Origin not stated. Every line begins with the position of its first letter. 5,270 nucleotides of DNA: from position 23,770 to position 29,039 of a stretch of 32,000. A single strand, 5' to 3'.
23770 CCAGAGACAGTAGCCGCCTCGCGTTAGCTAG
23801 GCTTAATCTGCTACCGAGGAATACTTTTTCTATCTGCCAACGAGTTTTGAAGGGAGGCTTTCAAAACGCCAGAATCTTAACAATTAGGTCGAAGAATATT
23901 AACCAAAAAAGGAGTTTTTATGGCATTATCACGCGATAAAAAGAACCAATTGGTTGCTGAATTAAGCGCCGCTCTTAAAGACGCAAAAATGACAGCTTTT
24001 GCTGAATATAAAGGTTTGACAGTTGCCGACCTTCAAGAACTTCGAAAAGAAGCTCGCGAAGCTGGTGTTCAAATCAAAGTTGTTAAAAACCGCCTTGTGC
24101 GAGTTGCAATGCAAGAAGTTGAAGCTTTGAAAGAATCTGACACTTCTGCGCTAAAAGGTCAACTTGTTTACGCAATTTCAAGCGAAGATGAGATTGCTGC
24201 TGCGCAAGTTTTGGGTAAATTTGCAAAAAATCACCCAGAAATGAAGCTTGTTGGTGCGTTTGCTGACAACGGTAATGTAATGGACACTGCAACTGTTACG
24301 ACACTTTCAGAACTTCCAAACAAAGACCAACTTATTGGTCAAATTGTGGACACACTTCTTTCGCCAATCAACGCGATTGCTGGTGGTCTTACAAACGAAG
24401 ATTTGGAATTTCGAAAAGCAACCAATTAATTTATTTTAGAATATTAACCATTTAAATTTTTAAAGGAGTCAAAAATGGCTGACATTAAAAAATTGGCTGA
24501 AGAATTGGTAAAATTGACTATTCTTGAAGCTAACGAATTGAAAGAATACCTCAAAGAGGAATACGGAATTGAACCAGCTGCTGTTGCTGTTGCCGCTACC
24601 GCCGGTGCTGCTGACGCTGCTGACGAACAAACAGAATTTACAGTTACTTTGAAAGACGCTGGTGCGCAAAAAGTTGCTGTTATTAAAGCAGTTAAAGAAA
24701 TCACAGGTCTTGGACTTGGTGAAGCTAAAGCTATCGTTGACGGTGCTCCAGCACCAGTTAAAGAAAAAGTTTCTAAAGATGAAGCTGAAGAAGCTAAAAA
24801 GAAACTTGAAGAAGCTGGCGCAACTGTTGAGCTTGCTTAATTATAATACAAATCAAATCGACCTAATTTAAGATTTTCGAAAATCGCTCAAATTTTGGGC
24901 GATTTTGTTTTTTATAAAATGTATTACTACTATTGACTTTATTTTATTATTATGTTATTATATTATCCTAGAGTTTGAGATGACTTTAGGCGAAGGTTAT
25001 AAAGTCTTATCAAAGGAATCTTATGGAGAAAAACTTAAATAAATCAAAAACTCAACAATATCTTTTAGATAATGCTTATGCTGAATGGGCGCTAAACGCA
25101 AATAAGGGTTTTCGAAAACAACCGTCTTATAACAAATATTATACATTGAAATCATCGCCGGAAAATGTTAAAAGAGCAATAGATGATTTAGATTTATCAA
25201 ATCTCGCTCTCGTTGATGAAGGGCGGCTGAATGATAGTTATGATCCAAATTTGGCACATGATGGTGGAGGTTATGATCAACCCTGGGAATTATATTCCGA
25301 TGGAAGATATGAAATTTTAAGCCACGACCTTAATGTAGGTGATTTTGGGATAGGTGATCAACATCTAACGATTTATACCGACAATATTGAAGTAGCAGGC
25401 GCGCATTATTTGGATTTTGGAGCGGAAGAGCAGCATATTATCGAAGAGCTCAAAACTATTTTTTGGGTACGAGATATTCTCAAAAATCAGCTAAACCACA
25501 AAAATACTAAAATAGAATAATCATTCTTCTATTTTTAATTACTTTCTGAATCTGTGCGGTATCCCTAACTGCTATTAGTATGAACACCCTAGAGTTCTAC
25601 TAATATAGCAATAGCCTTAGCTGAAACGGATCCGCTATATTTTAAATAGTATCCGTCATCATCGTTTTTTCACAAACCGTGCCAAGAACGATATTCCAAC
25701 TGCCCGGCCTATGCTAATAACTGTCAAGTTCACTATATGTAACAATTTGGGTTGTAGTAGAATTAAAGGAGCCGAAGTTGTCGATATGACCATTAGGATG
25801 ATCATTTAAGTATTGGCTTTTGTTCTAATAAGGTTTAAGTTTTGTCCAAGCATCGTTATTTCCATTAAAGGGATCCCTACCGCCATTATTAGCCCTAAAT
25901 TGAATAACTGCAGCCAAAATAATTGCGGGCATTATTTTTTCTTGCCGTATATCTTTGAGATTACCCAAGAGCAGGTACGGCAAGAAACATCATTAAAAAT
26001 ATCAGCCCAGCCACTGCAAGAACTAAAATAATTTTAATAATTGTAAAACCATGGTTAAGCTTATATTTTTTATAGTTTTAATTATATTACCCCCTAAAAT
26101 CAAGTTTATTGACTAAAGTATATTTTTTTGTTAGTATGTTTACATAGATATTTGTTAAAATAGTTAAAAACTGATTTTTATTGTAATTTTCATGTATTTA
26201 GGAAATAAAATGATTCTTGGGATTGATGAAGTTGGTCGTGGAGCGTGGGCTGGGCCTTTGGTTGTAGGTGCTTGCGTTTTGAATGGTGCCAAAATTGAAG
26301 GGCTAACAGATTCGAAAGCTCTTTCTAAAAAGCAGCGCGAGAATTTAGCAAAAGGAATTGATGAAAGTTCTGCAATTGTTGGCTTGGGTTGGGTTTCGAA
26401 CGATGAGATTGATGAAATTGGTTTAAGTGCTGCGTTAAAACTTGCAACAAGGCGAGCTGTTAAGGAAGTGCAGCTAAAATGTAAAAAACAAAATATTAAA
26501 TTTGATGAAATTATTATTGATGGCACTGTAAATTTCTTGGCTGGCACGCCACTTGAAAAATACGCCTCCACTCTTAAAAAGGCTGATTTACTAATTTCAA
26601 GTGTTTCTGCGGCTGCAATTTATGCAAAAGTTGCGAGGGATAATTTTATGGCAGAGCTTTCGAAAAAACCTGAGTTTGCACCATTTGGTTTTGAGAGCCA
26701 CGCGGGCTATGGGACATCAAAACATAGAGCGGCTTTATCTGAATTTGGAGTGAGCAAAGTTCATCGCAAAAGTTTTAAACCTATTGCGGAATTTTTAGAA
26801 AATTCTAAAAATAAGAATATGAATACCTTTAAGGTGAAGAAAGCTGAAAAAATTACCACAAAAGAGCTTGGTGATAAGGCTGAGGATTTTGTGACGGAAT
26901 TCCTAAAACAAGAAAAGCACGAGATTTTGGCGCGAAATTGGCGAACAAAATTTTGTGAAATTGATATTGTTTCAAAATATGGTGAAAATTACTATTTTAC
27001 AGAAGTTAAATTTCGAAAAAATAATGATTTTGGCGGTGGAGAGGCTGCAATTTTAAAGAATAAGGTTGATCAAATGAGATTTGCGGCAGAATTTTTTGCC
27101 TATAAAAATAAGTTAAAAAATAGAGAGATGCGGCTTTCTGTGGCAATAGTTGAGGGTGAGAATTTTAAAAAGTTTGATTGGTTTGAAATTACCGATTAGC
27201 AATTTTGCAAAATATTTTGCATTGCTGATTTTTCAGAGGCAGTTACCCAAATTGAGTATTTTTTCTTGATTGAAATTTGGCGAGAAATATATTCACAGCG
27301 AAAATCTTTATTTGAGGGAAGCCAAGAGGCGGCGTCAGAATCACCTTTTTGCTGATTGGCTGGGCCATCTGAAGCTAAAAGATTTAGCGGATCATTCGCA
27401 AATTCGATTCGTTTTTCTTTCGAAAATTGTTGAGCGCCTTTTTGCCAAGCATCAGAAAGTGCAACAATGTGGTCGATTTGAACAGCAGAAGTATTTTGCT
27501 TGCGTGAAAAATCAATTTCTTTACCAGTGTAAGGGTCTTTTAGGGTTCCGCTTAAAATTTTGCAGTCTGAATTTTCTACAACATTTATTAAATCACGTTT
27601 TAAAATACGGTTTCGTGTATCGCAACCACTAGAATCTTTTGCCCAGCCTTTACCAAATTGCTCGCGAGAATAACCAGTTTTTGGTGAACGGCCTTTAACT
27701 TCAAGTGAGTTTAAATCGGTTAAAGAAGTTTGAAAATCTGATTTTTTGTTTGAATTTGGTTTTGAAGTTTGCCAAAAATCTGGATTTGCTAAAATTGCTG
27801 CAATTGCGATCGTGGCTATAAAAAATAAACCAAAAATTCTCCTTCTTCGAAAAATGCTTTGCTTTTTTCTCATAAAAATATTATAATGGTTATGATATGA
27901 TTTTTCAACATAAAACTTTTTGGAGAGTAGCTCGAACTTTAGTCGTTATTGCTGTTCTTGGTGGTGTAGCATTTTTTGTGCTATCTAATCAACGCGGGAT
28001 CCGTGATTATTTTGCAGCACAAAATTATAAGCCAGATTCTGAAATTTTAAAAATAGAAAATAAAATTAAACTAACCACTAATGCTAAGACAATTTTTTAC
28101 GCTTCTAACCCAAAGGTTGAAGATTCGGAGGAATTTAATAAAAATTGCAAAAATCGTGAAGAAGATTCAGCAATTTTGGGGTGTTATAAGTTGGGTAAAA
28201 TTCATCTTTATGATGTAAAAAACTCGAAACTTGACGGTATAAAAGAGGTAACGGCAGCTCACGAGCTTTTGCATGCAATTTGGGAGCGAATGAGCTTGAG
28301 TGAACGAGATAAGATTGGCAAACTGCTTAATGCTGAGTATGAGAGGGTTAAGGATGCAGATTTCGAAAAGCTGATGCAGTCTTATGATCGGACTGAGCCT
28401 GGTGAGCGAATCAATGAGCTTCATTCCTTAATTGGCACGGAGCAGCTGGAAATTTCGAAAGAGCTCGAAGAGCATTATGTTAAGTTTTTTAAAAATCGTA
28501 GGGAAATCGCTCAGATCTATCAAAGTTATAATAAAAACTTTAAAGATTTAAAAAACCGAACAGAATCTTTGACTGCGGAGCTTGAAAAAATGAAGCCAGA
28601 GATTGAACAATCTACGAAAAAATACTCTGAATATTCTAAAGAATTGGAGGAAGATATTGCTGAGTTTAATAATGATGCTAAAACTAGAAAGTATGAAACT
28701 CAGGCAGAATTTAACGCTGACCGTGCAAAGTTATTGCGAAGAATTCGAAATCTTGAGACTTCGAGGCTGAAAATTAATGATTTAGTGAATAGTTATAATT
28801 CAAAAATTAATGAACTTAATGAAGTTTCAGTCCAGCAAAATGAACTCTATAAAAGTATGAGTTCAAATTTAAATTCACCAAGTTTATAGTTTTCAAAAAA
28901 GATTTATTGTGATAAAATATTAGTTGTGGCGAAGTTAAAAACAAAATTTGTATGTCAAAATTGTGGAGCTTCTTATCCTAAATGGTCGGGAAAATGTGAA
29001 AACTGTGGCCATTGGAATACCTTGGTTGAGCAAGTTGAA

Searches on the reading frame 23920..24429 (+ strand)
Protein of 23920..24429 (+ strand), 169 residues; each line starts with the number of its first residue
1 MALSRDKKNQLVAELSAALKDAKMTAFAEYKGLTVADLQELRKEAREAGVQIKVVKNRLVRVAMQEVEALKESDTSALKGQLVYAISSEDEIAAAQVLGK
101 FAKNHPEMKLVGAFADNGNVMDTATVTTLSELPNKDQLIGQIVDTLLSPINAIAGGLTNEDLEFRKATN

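Call 34: search_protein_families(library=pfam, proteins=[window:23920-24429:+], max_evalue=0.01)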
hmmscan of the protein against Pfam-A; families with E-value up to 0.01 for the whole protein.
window:23920-24429:+ (169 aa): 1 family
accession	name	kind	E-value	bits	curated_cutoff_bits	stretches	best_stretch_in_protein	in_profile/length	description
PF00466.25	Ribosomal_L10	-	6.1e-23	81.2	22.8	1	5-103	3-100/100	Ribosomal protein L10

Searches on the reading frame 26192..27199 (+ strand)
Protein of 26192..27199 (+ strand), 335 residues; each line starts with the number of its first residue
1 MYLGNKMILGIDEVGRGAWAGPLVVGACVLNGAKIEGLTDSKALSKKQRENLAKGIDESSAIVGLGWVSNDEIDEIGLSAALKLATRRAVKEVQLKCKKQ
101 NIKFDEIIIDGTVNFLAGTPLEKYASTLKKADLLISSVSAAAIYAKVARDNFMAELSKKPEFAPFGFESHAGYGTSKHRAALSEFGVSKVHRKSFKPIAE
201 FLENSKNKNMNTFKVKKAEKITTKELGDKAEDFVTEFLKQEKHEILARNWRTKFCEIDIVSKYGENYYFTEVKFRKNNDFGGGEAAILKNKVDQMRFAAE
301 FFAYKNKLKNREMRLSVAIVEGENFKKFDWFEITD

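Call 34: search_protein_families(library=pfam, proteins=[window:26192-27199:+], max_evalue=0.01)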
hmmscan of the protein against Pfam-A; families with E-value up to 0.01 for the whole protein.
window:26192-27199:+ (335 aa): 2 families
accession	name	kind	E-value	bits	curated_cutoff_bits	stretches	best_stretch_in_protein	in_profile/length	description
PF01351.25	RNase_HII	-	2.2e-31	109.7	25.8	1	9-197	1-198/199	Ribonuclease HII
PF02021.23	UPF0102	-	2.4e-18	66.7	23.6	1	230-318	1-78/80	Uncharacterised protein family UPF0102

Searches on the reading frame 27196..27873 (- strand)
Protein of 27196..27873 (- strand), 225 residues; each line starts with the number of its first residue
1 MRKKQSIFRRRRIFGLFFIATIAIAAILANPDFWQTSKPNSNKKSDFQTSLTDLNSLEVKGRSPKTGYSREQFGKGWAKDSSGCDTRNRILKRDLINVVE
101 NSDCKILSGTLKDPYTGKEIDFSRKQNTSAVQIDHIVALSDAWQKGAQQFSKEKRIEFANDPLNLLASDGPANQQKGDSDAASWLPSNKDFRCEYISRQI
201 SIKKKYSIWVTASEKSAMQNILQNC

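Call 34: search_protein_families(library=pfam, proteins=[window:27196-27873:-], max_evalue=0.01)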
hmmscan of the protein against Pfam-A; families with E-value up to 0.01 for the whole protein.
window:27196-27873:- (225 aa): 2 families
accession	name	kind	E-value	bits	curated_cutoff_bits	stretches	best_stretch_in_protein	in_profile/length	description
PF07510.16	GmrSD_C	-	1.1e-23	84.1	23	1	86-219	2-136/138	GmrSD restriction endonucleases, C-terminal domain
PF13395.12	HNH_4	-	0.0002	21.7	22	1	113-140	1-27/54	HNH endonuclease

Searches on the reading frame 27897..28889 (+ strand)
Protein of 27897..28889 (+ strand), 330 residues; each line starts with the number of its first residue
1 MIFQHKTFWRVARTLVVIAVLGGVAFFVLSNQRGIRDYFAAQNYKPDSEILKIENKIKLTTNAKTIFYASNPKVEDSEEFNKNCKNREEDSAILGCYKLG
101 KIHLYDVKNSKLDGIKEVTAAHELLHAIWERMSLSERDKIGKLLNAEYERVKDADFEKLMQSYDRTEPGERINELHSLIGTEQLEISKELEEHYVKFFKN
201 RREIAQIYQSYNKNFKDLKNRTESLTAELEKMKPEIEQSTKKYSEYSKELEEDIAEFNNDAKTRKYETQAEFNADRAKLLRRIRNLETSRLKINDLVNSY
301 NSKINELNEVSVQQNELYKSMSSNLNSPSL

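Call 34: search_protein_families(library=pfam, proteins=[window:27897-28889:+], max_evalue=0.01)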
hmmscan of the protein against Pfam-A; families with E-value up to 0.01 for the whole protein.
window:27897-28889:+ (330 aa): 4 families
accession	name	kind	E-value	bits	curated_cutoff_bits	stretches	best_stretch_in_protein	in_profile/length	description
PF07926.17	TPR_MLP1_2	-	0.00094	19.6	36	1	182-260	33-111/129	TPR/MLP1/MLP2-like protein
PF07246.16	Phlebovirus_NSM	-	0.0073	16.2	27.2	1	147-245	142-241/264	Phlebovirus nonstructural protein NS-M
PF03938.19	OmpH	-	0.0074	16.9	32.4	1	199-285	12-98/141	Outer membrane protein (OmpH-like)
PF05823.17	Gp-FAR-1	-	0.0084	17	29.2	0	185-270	17-93/149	Nematode fatty acid retinoid binding protein (Gp-FAR-1)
